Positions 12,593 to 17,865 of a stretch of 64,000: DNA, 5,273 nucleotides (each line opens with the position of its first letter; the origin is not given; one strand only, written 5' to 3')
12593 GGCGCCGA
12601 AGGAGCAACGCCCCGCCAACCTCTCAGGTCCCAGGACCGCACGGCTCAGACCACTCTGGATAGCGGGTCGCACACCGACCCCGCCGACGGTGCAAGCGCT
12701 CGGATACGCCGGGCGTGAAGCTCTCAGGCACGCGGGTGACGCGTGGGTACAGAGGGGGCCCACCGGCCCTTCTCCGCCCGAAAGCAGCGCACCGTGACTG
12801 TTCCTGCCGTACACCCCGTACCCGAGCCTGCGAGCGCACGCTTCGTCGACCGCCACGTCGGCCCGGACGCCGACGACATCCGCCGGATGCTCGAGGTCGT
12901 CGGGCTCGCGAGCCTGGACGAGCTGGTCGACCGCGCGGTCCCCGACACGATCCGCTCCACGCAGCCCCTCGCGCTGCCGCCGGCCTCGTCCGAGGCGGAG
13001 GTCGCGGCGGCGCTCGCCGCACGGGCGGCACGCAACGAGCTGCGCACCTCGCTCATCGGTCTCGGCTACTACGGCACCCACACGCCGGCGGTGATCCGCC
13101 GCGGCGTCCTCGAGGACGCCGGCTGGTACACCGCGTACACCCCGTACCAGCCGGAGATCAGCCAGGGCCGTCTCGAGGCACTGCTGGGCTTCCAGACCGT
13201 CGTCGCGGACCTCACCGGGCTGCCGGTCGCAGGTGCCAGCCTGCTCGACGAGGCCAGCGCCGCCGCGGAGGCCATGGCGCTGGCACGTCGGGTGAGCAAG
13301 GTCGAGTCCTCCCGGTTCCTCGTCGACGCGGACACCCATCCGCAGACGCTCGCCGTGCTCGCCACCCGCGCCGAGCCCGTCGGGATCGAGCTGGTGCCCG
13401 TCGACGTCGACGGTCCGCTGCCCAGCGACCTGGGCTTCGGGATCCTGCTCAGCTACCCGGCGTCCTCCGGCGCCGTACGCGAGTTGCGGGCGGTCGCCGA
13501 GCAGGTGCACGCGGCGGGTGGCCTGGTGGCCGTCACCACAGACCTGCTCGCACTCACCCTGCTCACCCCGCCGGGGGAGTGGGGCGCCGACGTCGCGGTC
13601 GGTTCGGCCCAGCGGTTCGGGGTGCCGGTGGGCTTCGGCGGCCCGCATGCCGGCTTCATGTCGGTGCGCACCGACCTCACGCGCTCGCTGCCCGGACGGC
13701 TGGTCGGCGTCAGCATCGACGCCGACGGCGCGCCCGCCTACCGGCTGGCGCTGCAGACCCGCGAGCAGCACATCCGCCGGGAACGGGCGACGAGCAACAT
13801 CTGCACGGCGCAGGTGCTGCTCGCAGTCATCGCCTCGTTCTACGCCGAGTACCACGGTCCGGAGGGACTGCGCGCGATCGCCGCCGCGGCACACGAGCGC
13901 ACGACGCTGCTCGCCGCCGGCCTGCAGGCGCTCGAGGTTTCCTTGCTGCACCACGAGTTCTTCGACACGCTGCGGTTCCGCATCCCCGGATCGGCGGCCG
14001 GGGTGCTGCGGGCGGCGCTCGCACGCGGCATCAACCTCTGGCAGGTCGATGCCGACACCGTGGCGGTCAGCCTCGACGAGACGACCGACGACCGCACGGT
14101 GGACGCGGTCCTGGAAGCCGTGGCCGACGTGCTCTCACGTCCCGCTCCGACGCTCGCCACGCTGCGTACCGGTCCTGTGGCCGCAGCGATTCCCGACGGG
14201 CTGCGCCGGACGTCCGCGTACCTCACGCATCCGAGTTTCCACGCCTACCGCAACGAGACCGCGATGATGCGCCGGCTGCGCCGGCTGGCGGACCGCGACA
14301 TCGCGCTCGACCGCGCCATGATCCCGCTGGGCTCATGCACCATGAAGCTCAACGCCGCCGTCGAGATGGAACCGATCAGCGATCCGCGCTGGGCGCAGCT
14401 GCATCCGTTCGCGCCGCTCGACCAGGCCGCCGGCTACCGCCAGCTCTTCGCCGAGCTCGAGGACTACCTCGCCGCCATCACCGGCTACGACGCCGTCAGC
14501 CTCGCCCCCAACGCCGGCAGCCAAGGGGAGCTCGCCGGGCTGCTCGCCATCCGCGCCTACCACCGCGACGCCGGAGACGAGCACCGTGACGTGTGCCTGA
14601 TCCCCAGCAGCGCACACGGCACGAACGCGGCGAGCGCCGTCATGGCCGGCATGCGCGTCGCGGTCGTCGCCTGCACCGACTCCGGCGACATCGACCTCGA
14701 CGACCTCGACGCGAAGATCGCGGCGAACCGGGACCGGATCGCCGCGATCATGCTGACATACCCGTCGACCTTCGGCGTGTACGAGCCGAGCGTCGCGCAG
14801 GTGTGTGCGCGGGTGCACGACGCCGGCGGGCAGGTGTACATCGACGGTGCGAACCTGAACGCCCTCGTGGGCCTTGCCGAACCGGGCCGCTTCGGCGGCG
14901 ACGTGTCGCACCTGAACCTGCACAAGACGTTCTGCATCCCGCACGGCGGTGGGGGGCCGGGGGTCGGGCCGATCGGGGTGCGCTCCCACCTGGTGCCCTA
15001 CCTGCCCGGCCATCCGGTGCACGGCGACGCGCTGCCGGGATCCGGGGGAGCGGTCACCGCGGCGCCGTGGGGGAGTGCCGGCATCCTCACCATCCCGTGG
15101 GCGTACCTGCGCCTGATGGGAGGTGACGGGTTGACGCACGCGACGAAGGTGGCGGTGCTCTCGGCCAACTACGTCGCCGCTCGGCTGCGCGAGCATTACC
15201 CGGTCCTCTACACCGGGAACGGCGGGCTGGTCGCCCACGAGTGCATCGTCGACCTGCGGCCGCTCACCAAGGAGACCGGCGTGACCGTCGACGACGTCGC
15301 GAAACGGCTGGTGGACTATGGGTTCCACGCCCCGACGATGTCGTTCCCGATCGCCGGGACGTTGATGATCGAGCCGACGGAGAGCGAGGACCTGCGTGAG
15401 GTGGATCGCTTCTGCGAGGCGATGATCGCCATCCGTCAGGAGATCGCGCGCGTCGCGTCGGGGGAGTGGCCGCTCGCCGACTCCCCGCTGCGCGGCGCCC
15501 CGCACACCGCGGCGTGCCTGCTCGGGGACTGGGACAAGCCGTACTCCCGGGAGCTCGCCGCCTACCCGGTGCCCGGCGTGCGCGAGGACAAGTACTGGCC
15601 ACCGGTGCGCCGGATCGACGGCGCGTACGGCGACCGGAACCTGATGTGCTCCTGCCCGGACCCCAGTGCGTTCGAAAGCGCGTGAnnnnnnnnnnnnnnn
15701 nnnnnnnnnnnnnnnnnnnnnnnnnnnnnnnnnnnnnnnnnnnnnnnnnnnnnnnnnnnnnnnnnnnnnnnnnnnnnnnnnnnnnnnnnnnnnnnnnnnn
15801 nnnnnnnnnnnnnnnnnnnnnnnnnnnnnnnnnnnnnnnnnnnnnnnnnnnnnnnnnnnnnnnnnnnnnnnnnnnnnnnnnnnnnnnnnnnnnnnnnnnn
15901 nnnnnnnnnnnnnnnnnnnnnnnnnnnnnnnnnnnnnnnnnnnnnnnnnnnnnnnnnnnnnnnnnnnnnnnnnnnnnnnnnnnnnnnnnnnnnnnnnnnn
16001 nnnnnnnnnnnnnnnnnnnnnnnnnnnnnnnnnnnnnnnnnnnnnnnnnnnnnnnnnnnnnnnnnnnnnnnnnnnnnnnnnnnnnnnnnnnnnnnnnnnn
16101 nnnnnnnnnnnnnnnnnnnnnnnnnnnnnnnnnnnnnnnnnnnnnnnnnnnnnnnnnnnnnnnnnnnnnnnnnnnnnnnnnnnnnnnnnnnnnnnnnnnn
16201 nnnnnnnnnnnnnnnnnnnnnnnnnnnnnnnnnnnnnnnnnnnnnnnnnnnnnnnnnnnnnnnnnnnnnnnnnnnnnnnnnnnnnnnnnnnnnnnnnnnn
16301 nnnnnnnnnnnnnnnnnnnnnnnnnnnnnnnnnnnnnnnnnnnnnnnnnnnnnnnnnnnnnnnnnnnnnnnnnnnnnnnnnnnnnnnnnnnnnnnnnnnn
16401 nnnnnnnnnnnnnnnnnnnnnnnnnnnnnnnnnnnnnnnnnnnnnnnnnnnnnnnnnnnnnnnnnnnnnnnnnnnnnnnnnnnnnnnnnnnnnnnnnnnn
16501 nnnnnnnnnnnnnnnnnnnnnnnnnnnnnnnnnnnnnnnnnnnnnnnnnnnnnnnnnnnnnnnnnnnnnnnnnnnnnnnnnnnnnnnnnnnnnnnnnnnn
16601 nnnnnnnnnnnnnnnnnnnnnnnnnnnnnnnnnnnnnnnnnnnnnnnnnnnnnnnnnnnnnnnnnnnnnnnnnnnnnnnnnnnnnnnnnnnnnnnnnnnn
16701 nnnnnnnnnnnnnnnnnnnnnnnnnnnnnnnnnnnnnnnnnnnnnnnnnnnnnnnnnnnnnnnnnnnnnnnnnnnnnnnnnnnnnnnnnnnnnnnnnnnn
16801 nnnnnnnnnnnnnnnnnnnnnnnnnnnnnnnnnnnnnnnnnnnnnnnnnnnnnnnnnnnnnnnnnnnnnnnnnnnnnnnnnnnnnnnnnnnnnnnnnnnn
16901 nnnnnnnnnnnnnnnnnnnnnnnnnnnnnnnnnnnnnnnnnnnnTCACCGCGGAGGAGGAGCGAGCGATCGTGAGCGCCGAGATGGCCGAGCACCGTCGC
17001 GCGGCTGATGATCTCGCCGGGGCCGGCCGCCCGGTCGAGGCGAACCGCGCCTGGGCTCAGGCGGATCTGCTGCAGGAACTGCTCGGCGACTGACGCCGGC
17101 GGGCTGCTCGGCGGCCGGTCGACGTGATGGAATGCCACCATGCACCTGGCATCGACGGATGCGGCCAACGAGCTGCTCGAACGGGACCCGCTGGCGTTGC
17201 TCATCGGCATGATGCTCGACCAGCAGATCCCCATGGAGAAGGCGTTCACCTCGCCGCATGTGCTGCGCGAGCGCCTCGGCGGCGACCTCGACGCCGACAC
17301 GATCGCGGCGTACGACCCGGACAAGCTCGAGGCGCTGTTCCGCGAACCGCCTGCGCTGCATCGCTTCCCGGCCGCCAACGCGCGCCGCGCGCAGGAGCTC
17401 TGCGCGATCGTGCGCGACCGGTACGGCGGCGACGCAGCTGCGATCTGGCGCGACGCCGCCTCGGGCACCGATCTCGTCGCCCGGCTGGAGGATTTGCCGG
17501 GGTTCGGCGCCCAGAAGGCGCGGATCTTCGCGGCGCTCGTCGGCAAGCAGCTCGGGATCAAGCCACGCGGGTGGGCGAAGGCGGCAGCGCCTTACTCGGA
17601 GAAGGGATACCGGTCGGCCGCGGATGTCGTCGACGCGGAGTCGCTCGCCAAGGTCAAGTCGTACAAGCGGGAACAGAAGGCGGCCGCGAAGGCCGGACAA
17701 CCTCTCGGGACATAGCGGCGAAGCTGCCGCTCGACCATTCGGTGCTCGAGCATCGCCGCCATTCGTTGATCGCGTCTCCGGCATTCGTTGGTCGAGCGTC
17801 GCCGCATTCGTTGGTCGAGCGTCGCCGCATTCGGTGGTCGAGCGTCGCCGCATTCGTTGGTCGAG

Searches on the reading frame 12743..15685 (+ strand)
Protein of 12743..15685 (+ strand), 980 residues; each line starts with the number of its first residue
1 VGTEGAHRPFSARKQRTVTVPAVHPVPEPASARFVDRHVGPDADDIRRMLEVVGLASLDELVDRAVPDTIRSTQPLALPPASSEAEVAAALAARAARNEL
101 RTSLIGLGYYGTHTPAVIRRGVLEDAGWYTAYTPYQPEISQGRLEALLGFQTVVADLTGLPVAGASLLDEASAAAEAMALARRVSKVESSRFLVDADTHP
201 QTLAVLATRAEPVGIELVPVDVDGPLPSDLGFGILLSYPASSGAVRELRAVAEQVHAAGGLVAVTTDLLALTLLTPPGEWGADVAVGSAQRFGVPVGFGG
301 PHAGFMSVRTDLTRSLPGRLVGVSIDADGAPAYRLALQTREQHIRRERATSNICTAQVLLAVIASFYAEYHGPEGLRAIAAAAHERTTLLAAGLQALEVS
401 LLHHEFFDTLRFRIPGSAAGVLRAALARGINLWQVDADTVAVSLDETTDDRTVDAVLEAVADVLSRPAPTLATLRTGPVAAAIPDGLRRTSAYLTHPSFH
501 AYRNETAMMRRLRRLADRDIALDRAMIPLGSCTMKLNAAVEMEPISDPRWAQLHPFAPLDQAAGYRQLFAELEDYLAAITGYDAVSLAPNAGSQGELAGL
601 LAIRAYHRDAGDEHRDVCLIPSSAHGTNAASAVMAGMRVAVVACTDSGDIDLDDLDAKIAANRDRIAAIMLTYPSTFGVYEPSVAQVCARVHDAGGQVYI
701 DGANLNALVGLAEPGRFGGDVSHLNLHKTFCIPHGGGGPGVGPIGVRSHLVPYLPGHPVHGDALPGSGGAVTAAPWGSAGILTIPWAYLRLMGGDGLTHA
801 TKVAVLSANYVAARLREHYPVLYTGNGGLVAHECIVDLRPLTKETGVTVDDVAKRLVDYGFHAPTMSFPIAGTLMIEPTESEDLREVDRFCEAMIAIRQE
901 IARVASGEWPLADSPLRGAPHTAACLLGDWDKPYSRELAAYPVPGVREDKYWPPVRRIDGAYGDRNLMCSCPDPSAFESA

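Call 43: list_cluster_members(proteins=[window:12743-15685:+, window:17140-17715:+, window:18408-19664:+, P0001])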
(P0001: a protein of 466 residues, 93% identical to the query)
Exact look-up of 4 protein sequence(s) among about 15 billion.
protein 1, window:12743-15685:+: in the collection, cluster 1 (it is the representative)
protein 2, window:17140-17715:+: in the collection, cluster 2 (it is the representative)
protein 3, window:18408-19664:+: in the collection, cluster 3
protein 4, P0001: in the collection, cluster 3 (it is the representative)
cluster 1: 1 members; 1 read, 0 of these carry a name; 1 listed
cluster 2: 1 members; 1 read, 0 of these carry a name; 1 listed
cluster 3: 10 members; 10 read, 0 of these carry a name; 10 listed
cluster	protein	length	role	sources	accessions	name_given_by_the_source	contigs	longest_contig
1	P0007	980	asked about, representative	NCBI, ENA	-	-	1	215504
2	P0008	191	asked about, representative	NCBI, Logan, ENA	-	-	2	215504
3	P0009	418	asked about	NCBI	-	-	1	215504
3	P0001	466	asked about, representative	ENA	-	-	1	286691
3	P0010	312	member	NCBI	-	-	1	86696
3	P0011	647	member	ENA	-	-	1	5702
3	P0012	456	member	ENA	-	-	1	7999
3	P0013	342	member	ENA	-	-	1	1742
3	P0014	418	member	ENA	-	-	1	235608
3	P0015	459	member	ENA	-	-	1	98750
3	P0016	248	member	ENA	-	-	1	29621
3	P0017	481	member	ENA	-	-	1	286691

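Call 44: find_encoding_contigs(protein=P0015, flank=4000, max_places=4)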
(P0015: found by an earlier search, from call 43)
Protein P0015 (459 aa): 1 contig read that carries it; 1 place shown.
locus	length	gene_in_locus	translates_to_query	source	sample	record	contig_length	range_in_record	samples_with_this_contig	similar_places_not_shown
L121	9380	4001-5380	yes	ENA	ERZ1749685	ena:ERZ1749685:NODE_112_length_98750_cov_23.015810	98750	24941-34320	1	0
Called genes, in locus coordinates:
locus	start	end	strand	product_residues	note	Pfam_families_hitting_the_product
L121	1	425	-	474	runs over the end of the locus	PF01757:Acyl_transf_3, PF19040:SGNH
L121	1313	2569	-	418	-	PF05977:MFS_3, PF07690:MFS_1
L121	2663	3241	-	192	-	PF06559:DCD_N, PF22769:DCD, PF22569:DCD_C, PF00692:dUTPase (weak)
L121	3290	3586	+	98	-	PF03992:ABM (weak)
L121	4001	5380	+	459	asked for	-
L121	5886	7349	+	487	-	PF00078:RVT_1, PF08388:GIIM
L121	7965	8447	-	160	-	-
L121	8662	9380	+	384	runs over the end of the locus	PF03824:NicO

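Call 45: find_encoding_contigs(protein=P0017, flank=4000, max_places=4)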
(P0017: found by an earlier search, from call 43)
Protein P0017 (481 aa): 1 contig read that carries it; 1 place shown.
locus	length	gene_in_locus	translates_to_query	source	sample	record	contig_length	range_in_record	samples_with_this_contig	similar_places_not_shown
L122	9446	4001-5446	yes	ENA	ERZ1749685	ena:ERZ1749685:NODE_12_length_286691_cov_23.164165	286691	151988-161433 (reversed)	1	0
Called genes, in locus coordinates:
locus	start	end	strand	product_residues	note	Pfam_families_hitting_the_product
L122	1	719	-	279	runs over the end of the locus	-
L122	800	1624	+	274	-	PF04468:PSP1, PF28472:PSP1_3rd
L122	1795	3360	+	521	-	PF00561:Abhydrolase_1, PF08386:Abhydrolase_4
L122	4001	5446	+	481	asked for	-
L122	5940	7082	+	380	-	-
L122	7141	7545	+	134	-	PF18029:Glyoxalase_6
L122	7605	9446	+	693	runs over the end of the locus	PF04851:ResIII, PF00270:DEAD, PF00271:Helicase_C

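Call 56: search_protein_families(library=pfam, proteins=[P0017], max_evalue=0.01)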
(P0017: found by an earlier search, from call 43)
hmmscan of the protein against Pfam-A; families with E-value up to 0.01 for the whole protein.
P0017 (481 aa): 1 family
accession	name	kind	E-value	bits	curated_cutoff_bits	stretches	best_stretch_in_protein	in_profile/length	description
PF01844.29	HNH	-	7e-05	23.3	21.4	1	414-451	11-46/47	HNH endonuclease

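Call 69: search_solved_structures(query=P0017, max_evalue=1, show_alignments=1)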
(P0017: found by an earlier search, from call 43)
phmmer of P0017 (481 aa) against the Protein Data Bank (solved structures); distinct sequences matched with E-value up to 1: 4.
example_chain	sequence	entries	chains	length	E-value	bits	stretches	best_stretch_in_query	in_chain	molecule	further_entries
11hr_A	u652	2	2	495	0.076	15.1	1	403-455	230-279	IscB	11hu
7utn_D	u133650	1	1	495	0.078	15.1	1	403-455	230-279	IscB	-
7xht_A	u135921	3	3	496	0.078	15.1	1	403-455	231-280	OgeuIscB | IscB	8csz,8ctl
9liq_A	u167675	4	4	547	0.084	15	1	403-455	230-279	Iscb | Iscb+Twin-Strep-tag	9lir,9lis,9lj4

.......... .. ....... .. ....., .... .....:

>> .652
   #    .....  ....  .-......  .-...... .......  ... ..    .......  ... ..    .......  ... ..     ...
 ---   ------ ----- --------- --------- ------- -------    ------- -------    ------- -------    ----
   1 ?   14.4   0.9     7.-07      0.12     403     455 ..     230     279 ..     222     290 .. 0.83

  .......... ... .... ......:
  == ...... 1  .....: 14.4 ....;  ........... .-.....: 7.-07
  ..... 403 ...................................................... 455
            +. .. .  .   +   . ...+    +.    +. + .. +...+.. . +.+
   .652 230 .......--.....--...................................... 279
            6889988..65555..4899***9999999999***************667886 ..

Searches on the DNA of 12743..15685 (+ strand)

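Call 102: search_rna_families(source=L121, start=5100, end=7700, threshold=gathering)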
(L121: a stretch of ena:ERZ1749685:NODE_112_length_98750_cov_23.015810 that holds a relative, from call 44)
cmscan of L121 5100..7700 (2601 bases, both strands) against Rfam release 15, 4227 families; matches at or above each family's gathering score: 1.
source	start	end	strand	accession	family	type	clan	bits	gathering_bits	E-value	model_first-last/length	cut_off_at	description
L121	7364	7462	+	RF00029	Intron_gpII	Intron;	-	48.1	40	9.1e-08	1-77/77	no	Group II catalytic intron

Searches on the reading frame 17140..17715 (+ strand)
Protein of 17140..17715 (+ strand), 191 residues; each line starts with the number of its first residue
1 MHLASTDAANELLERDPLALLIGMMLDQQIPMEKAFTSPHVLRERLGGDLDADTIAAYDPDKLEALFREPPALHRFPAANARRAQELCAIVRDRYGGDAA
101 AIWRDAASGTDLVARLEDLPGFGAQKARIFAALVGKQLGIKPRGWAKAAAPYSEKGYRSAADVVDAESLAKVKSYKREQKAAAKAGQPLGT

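Call 11: search_protein_families(library=pfam, proteins=[window:17140-17712:+], max_evalue=0.001)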
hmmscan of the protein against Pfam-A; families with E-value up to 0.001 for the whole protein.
window:17140-17712:+ (191 aa): 1 family
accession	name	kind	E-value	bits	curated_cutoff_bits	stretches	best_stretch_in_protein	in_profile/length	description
PF00730.31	HhH-GPD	-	3.1e-06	27.9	26.2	1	22-178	1-92/108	HhH-GPD superfamily base excision DNA repair protein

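Call 41: find_encoding_contigs(protein=window:17140-17715:+, flank=6000, max_places=8)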
Protein window:17140-17715:+ (191 aa): 3 contigs read that carry it; 3 places shown.
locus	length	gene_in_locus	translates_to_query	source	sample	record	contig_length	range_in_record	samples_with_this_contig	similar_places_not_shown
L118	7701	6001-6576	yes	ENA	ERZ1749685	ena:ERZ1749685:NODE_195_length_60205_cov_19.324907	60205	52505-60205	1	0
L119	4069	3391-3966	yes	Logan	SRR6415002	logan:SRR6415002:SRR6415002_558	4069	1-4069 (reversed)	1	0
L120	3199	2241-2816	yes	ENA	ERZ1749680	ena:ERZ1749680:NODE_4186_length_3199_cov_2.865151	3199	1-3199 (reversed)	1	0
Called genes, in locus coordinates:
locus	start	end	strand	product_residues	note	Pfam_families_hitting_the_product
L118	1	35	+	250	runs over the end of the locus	PF00376:MerR, PF13411:MerR_1, PF28507:Rv1828_C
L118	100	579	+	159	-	PF02577:BFN_dom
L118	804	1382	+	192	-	PF13411:MerR_1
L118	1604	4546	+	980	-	PF02347:GDC-P, PF01212:Beta_elim_lyase (weak), PF21478:GcvP2_C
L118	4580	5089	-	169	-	PF03767:Acid_phosphat_B (weak), PF24694:LNS2_PITM1-3, PF25109:HAD_PNKP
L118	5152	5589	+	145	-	PF00293:NUDIX, PF14815:NUDIX_4 (weak)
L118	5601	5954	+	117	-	-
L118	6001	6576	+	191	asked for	PF00730:HhH-GPD (weak)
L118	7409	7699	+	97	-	?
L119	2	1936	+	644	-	?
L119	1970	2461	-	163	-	PF03767:Acid_phosphat_B (weak), PF24694:LNS2_PITM1-3, PF25109:HAD_PNKP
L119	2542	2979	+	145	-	PF00293:NUDIX, PF14815:NUDIX_4 (weak)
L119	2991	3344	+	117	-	-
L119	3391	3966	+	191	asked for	PF00730:HhH-GPD (weak)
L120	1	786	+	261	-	?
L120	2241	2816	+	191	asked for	PF00730:HhH-GPD (weak)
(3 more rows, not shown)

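Call 56: search_protein_families(library=pfam, proteins=[P0017], max_evalue=0.01)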
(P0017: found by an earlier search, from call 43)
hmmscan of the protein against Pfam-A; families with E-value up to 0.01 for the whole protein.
P0017 (481 aa): 1 family
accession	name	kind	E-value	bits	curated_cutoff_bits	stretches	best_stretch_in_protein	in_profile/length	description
PF01844.29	HNH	-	7e-05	23.3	21.4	1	414-451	11-46/47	HNH endonuclease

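Call 58: find_homologous_proteins(query=window:17140-17712:+, max_evalue=1e-30)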
Query window:17140-17712:+ (191 aa): 7897 proteins with E <= 1e-30 among 8000 candidates; the best 120 are listed.
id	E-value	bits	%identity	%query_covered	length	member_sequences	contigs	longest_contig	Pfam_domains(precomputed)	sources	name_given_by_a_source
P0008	4.2e-118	410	100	100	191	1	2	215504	PF00730.32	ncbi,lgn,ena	-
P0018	4.1e-89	315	80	97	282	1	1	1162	-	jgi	jgi:uncharacterized HhH-GPD family protein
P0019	5.4e-89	315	79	97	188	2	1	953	-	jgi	jgi:uncharacterized HhH-GPD family protein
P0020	1.4e-87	310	78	97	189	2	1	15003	-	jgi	jgi:uncharacterized HhH-GPD family protein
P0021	4.1e-87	309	78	97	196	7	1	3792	PF00730.32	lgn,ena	-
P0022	4.3e-87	309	79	97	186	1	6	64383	PF00730.32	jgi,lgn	jgi:uncharacterized HhH-GPD family protein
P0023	8.1e-87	308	80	97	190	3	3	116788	-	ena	-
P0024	9.7e-86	304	78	97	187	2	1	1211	PF00730.32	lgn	-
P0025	2.6e-85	303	76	97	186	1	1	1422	-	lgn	-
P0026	5.2e-84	299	75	97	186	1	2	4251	-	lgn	-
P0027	2.3e-82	293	74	100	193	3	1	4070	-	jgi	jgi:uncharacterized HhH-GPD family protein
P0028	3.3e-81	290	73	92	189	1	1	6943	-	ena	-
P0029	6.3e-81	289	72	96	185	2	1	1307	-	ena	-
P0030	1.1e-79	285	71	98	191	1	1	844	-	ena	-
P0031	3.2e-79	283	72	92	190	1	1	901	-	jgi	jgi:uncharacterized HhH-GPD family protein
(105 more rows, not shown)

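Call 59: find_encoding_contigs(protein=P0023, flank=6000, max_places=3)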
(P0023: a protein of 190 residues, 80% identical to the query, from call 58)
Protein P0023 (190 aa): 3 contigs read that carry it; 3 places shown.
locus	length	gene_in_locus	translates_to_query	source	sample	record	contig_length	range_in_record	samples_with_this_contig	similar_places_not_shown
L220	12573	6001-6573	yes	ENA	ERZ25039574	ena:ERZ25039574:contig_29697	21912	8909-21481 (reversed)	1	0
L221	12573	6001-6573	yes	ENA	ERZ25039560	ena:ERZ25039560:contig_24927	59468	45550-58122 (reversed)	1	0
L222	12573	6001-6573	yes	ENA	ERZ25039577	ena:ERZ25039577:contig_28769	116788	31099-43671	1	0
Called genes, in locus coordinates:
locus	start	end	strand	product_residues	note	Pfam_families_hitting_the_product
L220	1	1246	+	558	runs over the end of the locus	?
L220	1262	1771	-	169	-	PF03767:Acid_phosphat_B (weak), PF24694:LNS2_PITM1-3, PF25109:HAD_PNKP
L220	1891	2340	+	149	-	PF15943:YdaS_toxin (weak)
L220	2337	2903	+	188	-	PF08808:RES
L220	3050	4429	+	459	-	PF00282:Pyridoxal_deC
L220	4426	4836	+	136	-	PF00293:NUDIX, PF14815:NUDIX_4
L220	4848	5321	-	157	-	PF03745:DUF309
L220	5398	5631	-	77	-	-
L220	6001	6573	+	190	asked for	-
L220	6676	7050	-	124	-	PF00903:Glyoxalase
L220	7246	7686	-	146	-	PF00903:Glyoxalase, PF13468:Glyoxalase_3 (weak), PF13669:Glyoxalase_4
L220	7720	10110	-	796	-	PF02463:SMC_N (faint), PF20703:nSTAND1 (faint), PF13555:AAA_29 (faint), PF00684:DnaJ_CXXCXGXG (faint), PF00005:ABC_tran (weak)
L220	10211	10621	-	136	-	PF00903:Glyoxalase, PF18029:Glyoxalase_6 (weak)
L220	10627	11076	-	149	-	PF00165:HTH_AraC (weak), PF12833:HTH_18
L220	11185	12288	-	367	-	-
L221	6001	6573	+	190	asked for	-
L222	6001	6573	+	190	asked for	-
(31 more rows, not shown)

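Call 60: find_encoding_contigs(protein=P0022, flank=6000, max_places=3)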
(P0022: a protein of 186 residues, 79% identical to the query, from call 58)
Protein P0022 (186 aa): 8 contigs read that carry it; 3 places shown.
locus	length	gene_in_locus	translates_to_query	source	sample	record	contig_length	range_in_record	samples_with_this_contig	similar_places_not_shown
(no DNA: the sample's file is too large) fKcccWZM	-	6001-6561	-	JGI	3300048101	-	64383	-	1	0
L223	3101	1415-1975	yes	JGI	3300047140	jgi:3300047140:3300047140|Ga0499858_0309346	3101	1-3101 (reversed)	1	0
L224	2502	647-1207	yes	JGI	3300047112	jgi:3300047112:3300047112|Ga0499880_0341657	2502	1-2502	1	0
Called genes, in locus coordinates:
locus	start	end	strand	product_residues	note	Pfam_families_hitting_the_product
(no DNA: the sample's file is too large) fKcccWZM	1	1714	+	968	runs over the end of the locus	PF02347:GDC-P, PF21478:GcvP2_C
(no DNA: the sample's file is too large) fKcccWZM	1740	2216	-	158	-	PF24694:LNS2_PITM1-3, PF25109:HAD_PNKP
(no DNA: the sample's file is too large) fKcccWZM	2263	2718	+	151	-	PF00293:NUDIX, PF14815:NUDIX_4 (weak)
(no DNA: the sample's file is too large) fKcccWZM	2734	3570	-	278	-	PF00892:EamA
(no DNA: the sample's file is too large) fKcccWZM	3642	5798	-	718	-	PF00580:UvrD-helicase (faint), PF13245:AAA_19 (faint), PF01443:Viral_helicase1 (faint)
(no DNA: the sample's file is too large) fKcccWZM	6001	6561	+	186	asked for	PF00730:HhH-GPD (weak)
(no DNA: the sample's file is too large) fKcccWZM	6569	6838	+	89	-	-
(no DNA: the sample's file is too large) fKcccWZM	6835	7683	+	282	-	PF00805:Pentapeptide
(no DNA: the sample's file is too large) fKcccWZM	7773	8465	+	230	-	PF00027:cNMP_binding, PF13545:HTH_Crp_2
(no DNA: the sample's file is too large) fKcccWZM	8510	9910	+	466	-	PF01565:FAD_binding_4, PF08031:BBE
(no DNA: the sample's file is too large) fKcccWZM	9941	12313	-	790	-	PF02463:SMC_N (faint), PF13555:AAA_29 (faint), PF20703:nSTAND1 (faint), PF00005:ABC_tran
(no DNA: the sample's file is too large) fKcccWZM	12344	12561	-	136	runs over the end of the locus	PF00903:Glyoxalase, PF18029:Glyoxalase_6 (faint)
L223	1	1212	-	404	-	?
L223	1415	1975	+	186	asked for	PF00730:HhH-GPD (weak)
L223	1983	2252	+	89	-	-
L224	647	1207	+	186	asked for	PF00730:HhH-GPD (weak)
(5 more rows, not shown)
